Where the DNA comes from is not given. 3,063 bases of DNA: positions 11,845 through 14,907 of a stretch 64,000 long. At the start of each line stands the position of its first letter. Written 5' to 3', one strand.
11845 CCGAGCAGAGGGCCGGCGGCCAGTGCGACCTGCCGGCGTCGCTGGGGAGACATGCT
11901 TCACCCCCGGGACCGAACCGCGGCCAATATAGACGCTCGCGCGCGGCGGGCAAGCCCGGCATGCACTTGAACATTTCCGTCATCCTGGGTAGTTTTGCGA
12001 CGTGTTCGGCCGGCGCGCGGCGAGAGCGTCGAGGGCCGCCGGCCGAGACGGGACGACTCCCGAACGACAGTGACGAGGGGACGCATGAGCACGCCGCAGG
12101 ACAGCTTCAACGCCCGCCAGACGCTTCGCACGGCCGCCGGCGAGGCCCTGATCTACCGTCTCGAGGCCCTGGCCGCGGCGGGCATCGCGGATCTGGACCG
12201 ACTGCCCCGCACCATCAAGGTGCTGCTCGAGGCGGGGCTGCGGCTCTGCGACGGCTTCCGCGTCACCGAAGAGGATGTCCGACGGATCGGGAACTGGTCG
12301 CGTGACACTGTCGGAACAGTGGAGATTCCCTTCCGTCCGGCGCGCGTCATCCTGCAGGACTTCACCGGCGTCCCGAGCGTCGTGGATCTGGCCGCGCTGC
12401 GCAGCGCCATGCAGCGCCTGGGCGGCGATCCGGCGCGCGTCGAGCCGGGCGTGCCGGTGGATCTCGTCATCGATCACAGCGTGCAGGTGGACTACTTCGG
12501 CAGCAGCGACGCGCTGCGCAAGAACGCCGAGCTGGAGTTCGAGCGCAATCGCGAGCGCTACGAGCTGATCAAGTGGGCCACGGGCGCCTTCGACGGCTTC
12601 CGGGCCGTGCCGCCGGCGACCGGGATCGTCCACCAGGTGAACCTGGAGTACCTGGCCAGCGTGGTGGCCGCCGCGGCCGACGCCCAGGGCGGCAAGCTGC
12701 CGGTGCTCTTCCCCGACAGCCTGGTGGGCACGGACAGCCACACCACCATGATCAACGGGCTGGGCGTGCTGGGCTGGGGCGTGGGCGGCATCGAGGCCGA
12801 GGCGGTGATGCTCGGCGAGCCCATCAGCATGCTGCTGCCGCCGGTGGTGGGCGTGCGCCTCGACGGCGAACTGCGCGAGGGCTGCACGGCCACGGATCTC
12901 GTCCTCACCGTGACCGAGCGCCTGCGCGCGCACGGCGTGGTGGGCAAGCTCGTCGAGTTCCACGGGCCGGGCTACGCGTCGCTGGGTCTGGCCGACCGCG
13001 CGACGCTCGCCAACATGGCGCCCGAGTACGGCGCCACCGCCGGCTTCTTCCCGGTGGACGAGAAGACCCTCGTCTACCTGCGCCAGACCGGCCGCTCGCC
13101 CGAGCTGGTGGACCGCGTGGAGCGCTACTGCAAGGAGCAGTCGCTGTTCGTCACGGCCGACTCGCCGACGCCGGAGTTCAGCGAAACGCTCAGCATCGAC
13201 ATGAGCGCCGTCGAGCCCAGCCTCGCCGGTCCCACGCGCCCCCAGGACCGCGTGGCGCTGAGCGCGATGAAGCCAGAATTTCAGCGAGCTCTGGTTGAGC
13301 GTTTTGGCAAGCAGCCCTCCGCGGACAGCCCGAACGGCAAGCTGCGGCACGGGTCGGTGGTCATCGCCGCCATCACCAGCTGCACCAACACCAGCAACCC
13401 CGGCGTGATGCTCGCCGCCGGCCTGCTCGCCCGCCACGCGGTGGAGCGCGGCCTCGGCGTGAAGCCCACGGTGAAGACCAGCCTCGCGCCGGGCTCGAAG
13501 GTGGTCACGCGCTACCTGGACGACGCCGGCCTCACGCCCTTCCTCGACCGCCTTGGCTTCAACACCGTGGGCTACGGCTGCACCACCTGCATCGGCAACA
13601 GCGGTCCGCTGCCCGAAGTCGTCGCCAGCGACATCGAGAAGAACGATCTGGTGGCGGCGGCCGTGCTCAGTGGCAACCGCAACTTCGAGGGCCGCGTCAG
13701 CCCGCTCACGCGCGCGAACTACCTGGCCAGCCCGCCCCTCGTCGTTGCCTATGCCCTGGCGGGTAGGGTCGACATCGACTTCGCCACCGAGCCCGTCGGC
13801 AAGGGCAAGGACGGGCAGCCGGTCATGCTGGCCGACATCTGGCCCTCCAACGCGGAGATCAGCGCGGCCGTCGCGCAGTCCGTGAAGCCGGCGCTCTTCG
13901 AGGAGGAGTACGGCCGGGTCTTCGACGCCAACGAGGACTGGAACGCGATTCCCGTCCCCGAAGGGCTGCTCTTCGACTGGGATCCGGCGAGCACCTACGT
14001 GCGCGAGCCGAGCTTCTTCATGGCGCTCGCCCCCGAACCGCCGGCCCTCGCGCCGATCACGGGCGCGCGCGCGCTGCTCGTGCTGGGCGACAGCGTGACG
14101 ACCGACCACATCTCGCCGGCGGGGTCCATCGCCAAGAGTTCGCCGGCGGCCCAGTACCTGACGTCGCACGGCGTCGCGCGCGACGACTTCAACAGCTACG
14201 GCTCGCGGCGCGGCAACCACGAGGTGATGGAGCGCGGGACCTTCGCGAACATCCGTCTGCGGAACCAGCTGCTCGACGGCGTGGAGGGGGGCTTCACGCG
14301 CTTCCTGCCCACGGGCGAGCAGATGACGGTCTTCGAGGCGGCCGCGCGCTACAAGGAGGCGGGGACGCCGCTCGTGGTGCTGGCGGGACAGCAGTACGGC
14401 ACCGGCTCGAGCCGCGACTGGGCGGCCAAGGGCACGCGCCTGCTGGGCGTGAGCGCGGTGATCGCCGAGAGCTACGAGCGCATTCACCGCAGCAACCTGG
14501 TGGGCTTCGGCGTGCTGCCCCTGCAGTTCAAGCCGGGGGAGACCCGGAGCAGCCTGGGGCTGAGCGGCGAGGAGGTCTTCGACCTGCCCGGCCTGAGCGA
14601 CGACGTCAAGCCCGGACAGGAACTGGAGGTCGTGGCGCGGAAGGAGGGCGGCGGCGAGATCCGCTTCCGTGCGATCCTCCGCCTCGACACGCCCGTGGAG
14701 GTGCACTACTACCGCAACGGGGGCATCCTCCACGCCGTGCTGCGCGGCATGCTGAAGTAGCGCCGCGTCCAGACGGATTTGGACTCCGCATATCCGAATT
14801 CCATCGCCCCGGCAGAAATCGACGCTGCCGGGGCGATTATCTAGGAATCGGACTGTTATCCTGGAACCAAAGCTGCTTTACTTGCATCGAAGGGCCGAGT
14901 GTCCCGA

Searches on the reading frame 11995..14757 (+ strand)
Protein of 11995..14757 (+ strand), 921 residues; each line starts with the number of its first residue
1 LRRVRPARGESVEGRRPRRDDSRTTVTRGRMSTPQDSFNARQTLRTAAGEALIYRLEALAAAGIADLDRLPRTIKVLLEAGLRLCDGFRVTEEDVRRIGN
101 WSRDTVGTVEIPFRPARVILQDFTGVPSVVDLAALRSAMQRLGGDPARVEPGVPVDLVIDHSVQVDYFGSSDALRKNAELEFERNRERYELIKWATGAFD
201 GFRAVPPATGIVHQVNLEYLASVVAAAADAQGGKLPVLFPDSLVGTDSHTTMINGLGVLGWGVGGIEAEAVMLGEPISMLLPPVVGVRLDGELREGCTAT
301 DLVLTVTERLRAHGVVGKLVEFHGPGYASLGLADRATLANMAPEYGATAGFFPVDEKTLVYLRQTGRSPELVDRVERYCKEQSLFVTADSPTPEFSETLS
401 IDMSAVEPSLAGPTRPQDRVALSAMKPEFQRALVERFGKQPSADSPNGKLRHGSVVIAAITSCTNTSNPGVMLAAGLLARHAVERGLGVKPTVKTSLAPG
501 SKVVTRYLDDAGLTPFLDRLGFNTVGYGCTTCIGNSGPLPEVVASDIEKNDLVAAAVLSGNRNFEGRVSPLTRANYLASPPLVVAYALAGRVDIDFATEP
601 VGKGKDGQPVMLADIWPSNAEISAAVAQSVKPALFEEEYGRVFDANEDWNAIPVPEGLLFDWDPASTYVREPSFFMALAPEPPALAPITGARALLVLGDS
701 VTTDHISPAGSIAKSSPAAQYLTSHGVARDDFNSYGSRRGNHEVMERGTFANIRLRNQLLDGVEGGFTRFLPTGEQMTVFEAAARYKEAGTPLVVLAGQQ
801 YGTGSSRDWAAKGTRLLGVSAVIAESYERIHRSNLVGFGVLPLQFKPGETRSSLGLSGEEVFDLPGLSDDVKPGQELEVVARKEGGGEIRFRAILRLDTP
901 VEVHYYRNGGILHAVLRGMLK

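Call 67: search_protein_families(library=pfam, proteins=[window:11995-14757:+], max_evalue=0.001)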
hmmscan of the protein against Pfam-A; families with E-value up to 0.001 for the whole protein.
window:11995-14757:+ (921 aa): 2 families
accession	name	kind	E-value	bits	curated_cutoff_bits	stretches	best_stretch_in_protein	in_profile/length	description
PF00330.25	Aconitase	-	4.2e-161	537.4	28.7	1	102-590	5-463/463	Aconitase family (aconitate hydratase)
PF00694.25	Aconitase_C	-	2.9e-42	144.5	22.8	1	719-847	2-130/131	Aconitase C-terminal domain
